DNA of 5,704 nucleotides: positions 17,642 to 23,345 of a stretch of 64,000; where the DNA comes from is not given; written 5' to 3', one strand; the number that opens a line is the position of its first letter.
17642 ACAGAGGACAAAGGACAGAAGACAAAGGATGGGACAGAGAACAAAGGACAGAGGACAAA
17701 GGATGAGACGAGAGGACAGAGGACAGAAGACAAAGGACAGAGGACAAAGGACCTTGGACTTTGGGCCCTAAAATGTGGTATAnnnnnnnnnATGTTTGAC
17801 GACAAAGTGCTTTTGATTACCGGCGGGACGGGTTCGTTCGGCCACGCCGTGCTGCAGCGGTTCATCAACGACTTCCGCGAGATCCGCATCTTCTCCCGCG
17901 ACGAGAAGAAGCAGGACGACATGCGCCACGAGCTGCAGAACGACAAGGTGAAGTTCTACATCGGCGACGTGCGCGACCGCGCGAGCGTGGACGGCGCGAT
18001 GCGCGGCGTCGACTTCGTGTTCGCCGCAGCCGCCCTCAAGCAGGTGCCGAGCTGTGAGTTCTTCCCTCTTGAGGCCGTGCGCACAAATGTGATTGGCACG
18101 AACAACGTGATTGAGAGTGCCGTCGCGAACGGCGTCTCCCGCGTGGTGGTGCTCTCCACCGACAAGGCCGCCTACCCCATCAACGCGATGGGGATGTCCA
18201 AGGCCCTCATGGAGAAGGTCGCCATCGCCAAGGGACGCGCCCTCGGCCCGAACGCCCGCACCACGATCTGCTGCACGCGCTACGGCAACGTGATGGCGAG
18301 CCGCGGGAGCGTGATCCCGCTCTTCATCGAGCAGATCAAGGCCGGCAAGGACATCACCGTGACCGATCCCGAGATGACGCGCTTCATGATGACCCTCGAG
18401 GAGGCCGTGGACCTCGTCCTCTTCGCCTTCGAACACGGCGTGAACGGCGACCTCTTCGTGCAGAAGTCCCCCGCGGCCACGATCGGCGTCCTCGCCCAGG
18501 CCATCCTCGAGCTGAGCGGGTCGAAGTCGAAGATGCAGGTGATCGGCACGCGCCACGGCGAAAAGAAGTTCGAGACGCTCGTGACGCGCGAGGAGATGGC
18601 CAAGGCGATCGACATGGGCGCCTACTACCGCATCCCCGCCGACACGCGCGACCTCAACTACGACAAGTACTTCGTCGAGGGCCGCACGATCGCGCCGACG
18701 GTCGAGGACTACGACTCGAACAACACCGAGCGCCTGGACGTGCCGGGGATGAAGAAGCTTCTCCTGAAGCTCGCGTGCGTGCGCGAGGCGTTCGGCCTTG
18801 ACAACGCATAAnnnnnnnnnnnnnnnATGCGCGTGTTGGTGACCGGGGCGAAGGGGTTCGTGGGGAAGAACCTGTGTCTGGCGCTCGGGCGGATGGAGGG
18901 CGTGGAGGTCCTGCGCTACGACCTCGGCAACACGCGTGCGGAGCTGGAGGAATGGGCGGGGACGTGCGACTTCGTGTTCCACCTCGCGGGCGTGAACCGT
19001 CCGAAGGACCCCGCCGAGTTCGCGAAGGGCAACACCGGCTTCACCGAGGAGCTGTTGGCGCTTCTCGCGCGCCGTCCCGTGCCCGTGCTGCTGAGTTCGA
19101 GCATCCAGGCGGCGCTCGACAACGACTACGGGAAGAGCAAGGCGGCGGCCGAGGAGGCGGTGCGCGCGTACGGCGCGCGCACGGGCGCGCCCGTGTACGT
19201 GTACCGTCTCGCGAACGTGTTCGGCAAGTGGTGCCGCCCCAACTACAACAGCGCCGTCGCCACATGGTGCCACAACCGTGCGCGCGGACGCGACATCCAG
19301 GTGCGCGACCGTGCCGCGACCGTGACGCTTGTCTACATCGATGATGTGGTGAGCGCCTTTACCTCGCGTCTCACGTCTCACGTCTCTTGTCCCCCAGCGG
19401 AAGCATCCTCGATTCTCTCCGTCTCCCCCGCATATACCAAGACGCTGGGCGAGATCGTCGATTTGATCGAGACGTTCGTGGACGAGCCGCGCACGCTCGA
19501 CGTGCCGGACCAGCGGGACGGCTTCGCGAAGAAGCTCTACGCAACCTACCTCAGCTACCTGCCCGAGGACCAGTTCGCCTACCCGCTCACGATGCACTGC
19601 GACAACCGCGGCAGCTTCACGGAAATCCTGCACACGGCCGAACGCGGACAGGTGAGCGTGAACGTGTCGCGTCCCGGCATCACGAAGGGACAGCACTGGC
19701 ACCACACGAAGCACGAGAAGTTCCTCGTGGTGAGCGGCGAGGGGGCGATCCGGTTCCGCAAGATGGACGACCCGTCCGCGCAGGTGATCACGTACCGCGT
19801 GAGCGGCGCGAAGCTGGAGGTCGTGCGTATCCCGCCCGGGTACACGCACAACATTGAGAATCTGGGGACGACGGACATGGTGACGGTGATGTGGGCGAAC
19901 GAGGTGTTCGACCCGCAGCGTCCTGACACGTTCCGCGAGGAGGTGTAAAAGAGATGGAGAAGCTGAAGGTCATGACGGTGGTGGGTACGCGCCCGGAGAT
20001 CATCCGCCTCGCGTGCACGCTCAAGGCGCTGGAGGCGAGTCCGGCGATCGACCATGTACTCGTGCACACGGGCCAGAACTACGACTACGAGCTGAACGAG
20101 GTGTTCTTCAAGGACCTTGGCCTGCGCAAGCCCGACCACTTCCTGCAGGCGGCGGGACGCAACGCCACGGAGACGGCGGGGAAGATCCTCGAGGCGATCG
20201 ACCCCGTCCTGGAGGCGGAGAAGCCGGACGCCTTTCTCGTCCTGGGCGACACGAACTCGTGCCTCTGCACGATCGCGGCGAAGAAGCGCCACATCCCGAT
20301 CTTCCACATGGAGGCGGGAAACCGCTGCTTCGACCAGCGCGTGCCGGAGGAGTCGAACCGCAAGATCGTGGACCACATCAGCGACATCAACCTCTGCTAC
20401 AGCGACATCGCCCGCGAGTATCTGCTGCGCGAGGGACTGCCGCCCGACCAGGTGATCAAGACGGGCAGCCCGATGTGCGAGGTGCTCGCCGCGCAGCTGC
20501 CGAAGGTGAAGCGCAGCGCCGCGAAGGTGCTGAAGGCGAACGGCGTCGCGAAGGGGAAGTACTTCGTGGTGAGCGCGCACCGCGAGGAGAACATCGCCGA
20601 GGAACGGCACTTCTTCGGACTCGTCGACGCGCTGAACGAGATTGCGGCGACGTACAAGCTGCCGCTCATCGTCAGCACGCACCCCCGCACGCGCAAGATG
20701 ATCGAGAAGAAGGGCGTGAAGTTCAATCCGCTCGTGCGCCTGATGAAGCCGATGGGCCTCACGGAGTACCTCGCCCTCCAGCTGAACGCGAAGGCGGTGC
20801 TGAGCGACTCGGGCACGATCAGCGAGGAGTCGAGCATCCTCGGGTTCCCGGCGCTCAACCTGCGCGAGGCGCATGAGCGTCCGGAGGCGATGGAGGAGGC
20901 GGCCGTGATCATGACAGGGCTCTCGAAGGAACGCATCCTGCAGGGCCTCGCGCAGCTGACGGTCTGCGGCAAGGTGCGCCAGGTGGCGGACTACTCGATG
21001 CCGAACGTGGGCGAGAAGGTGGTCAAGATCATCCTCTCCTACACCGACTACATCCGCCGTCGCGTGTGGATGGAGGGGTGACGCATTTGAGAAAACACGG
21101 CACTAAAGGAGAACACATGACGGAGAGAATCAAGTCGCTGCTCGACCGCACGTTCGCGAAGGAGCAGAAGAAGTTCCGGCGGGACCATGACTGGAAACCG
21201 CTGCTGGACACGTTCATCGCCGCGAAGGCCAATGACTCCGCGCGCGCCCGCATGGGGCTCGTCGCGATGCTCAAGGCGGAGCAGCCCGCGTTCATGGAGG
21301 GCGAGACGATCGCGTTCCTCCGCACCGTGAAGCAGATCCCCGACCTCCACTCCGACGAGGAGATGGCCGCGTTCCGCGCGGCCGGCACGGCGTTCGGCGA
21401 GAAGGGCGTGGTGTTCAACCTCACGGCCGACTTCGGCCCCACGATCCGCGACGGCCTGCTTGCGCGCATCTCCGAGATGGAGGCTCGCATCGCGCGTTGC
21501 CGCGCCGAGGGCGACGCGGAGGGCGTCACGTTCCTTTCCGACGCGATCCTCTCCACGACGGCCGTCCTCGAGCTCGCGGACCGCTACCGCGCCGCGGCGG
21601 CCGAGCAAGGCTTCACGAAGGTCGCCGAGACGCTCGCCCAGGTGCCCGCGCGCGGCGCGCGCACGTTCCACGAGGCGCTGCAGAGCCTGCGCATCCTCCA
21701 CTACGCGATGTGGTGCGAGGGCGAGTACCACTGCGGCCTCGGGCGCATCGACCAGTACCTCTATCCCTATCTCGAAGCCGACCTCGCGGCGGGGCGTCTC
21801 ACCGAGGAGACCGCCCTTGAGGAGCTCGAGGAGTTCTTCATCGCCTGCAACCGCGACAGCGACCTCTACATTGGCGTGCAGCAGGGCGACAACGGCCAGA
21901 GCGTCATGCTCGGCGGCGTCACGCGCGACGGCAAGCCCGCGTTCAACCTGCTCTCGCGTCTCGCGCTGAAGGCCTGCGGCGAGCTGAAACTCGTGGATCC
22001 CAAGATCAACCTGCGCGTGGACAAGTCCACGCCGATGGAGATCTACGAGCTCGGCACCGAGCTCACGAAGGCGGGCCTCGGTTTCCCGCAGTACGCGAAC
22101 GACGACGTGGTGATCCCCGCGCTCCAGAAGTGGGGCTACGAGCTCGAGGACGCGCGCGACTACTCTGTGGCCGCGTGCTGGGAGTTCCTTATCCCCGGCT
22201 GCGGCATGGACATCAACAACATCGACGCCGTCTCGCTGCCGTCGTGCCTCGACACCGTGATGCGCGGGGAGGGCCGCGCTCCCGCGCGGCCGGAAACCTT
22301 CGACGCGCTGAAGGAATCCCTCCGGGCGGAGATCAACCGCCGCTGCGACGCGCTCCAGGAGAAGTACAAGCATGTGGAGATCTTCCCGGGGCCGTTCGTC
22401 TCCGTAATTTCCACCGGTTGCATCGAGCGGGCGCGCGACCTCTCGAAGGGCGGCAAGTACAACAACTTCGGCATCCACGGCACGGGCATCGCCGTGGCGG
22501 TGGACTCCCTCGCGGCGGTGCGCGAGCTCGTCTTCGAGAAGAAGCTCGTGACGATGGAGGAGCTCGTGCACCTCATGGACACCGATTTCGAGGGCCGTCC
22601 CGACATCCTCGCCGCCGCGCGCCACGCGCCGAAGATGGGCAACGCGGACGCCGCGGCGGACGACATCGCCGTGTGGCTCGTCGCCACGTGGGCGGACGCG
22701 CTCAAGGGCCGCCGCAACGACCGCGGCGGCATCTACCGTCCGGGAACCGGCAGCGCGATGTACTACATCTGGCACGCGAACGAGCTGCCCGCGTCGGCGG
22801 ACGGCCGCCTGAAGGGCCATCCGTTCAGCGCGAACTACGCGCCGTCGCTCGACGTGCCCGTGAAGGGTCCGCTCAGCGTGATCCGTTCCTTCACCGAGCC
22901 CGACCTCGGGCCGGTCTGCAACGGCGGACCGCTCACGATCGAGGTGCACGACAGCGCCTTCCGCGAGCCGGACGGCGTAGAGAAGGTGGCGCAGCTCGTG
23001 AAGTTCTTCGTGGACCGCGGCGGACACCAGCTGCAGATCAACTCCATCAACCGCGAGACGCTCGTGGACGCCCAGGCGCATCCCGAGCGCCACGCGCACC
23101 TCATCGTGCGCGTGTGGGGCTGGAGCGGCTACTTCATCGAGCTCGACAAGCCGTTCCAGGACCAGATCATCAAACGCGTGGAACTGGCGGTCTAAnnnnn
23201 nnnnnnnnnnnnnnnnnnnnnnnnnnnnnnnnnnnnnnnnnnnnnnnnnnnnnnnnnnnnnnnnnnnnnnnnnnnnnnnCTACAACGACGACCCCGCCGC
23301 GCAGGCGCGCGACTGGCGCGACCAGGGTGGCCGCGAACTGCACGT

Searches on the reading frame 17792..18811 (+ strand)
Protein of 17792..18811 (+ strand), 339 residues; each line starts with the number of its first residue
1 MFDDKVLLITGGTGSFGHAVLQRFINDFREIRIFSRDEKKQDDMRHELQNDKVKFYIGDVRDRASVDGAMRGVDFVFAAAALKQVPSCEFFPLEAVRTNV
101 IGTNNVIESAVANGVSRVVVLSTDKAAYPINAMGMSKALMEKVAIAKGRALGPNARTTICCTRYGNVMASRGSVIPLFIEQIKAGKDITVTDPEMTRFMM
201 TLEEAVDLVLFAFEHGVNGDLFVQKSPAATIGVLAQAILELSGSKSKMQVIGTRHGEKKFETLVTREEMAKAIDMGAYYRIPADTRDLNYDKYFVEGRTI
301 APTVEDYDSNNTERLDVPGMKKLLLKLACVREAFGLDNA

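Call 14: search_protein_families(library=ncbifam, proteins=[window:17792-18811:+], max_evalue=0.01)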
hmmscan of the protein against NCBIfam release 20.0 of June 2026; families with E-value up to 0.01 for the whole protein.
window:17792-18811:+ (339 aa): 65 families (the best 25 are shown)
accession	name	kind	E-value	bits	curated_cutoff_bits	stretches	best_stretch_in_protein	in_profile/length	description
TIGR04130.1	FnlA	equivalog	1e-161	537.5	730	1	1-331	1-332/337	UDP-N-acetylglucosamine 4,6-dehydratase/5-epimerase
TIGR03589.1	PseB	equivalog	9.5e-93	310.7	407.75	1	1-323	1-323/324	UDP-N-acetylglucosamine 4,6-dehydratase (inverting)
TIGR04180.1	EDH_00030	hypoth_equivalog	1.3e-16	60.5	475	1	8-125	2-123/297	NAD-dependent 4,6-dehydratase LegB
TIGR03466.1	HpnA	hypoth_equivalog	4e-15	55.5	367.65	1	7-124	3-114/327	hopanoid-associated sugar epimerase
NF041293.1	G6PDh_Azf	equivalog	6.6e-13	48.6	400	1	4-126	2-118/252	NAD-dependent glucose-6-phosphate dehydrogenase Azf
TIGR01181.1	dTDP_gluc_dehyt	equivalog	1.2e-12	47.6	365.1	1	7-257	2-277/321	dTDP-glucose 4,6-dehydratase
NF042422.1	oxyalk_red_OleD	equivalog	3.2e-11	43.2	580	1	7-125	3-112/329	2-alkyl-3-oxoalkanoate reductase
NF052578.1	StrlDmthSdmBMthl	equivalog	5.2e-11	42.9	600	1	8-137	4-126/328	sterol demethylase protein SdmB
NF042423.1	oxyalk_red_Shew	equivalog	2.8e-10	39.8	580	1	7-125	11-120/331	2-alkyl-3-oxoalkanoate reductase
TIGR02622.1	CDP_4_6_dhtase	equivalog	3.2e-10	39.7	278.45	1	2-126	2-132/352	CDP-glucose 4,6-dehydratase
TIGR01179.1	galE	equivalog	1.2e-09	37.4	262.3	1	7-128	2-125/332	UDP-glucose 4-epimerase GalE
NF004849.1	PRK06200.1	equivalog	1.5e-07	30.8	330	1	3-70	5-71/269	3-(cis-5,6-dihydroxycyclohexa-1,3-dien-1-yl)propanoate dehydrogenase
NF005594.0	PRK07326.1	equivalog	6e-07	29.2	271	1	3-74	5-77/237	SDR family oxidoreductase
NF033173.0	anticapsin_BacC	exception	2.1e-06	27.4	525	1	4-72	4-72/252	dihydroanticapsin 7-dehydrogenase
NF005449.0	PRK07041.1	equivalog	5.3e-06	26.5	257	1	2-98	5-105/240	SDR family oxidoreductase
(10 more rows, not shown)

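Call 15: search_protein_families(library=pfam, proteins=[window:17792-18811:+], max_evalue=0.01)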
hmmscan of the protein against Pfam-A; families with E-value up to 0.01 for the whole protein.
window:17792-18811:+ (339 aa): 13 families
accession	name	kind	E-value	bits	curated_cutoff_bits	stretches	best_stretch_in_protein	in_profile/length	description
PF02719.21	Polysacc_synt_2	-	1.3e-99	333.5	20.2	1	7-281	1-291/293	Polysaccharide biosynthesis protein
PF01370.27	Epimerase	-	1.6e-25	90.3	20.9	1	8-220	2-235/240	NAD dependent epimerase/dehydratase family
PF08485.16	Polysacc_syn_2C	-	1.4e-21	76.3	25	1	284-331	1-48/48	Polysaccharide biosynthesis protein C-terminal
PF01073.25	3Beta_HSD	-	1.2e-16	61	22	1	8-129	1-122/280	3-beta hydroxysteroid dehydrogenase/isomerase family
PF16363.11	GDP_Man_Dehyd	-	7.3e-15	55.7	27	1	8-248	1-272/332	GDP-mannose 4,6 dehydratase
PF13460.12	NAD_binding_10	-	5.9e-14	52.8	27.2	1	11-149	1-126/184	NAD(P)H-binding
PF05368.20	NmrA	-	3.3e-11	43.8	27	1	4-195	2-181/298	NmrA-like family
PF04321.23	RmlD_sub_bind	-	1.9e-06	27.6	27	1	7-124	3-102/287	RmlD substrate binding domain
PF00106.31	adh_short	-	1.5e-05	25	26.6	1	5-73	1-71/195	short chain dehydrogenase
PF03807.23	F420_oxidored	-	0.00039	21.4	21.6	1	12-86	6-73/94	NADP oxidoreductase coenzyme F420-dependent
PF08659.16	KR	-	0.00071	20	22.6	1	7-73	3-75/180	KR domain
PF03435.24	Sacchrp_dh_NADP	-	0.00075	20.3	25.1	1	8-76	2-72/129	Saccharopine dehydrogenase NADP binding domain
PF07993.18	NAD_binding_4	-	0.0016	18.1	20.1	0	18-131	36-144/258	Male sterility protein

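Call 84: find_encoding_contigs(protein=window:17792-18811:+, flank=4000, max_places=10)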
Protein window:17792-18811:+ (339 aa): 7 contigs read that carry it; 1 place shown.
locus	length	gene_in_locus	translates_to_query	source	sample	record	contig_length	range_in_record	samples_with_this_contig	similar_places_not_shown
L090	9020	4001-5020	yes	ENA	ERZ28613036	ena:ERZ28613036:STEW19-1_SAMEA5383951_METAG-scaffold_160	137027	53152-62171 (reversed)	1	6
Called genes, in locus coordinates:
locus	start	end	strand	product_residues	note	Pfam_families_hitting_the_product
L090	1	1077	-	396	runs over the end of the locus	PF13439:Glyco_transf_4 (weak), PF13579:Glyco_trans_4_4, PF00534:Glycos_transf_1, PF13692:Glyco_trans_1_4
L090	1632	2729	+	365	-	PF21189:PHA02142, PF09414:RNA_ligase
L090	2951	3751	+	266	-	PF05635:23S_rRNA_IVP (faint), PF01396:Zn_ribbon_Top1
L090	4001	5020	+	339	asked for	PF00106:adh_short (weak), PF01073:3Beta_HSD, PF01370:Epimerase, PF02719:Polysacc_synt_2, PF05368:NmrA, PF13460:NAD_binding_10, PF16363:GDP_Man_Dehyd, PF08485:Polysacc_syn_2C, +1 more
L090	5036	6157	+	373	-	PF01370:Epimerase, PF04321:RmlD_sub_bind (faint), PF07993:NAD_binding_4 (weak), PF14667:Polysacc_synt_C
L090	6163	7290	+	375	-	PF02350:Epimerase_2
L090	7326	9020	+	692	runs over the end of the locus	PF02901:PFL-like, PF01228:Gly_radical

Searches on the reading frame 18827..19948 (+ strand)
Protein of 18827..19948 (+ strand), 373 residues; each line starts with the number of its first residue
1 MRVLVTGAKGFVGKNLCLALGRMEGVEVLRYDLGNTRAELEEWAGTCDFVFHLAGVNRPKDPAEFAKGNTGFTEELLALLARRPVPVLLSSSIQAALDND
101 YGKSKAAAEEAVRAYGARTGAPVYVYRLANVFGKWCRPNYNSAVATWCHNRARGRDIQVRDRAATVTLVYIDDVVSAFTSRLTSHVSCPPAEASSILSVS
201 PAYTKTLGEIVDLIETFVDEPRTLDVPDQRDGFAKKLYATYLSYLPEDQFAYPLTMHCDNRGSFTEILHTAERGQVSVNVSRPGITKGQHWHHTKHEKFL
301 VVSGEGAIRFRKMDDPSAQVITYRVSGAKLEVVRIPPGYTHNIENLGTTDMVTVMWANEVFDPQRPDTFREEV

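Call 56: search_protein_families(library=pfam, proteins=[window:18827-19948:+], max_evalue=0.001)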
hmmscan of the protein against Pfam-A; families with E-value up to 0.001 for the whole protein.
window:18827-19948:+ (373 aa): 6 families
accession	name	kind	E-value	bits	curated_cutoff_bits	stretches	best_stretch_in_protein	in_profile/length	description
PF14667.12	Polysacc_synt_C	-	2.2e-47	160.2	28.7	1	257-369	1-111/111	Polysaccharide biosynthesis C-terminal domain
PF01370.27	Epimerase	-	5e-18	65.8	20.9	1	3-184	1-227/240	NAD dependent epimerase/dehydratase family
PF07993.18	NAD_binding_4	-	5.4e-10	39.3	20.1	1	94-142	170-210/258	Male sterility protein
PF04321.23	RmlD_sub_bind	-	1.2e-05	25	27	0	99-159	123-175/287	RmlD substrate binding domain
PF16363.11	GDP_Man_Dehyd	-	0.00013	22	27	0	100-181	152-236/332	GDP-mannose 4,6 dehydratase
PF07883.17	Cupin_2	-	0.00023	21.2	27.2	0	283-355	7-68/70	Cupin domain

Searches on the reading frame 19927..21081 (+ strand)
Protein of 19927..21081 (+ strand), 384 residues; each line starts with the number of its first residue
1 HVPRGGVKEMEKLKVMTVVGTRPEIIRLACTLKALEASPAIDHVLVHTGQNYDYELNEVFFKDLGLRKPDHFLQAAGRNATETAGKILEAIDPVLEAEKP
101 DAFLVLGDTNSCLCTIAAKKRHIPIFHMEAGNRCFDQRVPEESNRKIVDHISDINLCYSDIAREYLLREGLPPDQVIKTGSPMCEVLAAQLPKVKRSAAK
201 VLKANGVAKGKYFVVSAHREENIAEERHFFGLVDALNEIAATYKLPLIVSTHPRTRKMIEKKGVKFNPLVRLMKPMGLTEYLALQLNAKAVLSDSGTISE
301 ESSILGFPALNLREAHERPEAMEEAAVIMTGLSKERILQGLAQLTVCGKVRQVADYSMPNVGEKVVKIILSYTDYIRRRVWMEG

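Call 56: search_protein_families(library=pfam, proteins=[window:19927-21081:+], max_evalue=0.001)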
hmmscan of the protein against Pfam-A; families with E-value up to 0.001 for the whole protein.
window:19927-21081:+ (384 aa): 1 family
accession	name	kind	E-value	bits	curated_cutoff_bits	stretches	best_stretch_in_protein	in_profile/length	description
PF02350.25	Epimerase_2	-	6.4e-94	315.1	30.6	1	33-369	1-346/347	UDP-N-acetylglucosamine 2-epimerase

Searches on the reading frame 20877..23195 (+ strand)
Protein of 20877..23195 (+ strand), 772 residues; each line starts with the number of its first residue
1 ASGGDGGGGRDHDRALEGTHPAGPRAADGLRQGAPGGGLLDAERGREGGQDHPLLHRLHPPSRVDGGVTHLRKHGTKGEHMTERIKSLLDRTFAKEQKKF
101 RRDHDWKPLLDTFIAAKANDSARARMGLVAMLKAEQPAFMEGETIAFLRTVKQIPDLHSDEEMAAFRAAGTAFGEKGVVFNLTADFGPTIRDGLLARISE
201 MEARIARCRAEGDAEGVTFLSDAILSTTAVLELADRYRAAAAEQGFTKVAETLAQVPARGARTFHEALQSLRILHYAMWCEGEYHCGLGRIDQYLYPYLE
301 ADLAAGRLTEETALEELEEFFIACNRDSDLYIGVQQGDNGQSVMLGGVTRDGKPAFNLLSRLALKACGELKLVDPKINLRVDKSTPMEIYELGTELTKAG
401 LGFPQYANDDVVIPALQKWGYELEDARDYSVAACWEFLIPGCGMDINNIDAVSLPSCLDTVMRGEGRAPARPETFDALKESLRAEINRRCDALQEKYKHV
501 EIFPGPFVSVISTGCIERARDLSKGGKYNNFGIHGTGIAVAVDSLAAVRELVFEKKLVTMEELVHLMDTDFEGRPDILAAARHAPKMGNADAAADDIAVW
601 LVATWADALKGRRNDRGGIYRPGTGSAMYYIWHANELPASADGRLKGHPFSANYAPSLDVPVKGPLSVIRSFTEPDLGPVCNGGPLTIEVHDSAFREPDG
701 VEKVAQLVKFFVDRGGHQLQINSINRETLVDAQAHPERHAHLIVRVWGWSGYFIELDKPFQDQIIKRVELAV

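Call 56: search_protein_families(library=pfam, proteins=[window:20877-23195:+], max_evalue=0.001)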
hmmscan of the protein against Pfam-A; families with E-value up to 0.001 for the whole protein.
window:20877-23195:+ (772 aa): 2 families
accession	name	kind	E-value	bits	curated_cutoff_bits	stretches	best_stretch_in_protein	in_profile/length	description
PF02901.20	PFL-like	-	5.1e-95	319.9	24.3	1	182-626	160-639/647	Pyruvate formate lyase-like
PF01228.26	Gly_radical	-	1.7e-15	57.9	22.2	1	656-754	7-106/106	Glycine radical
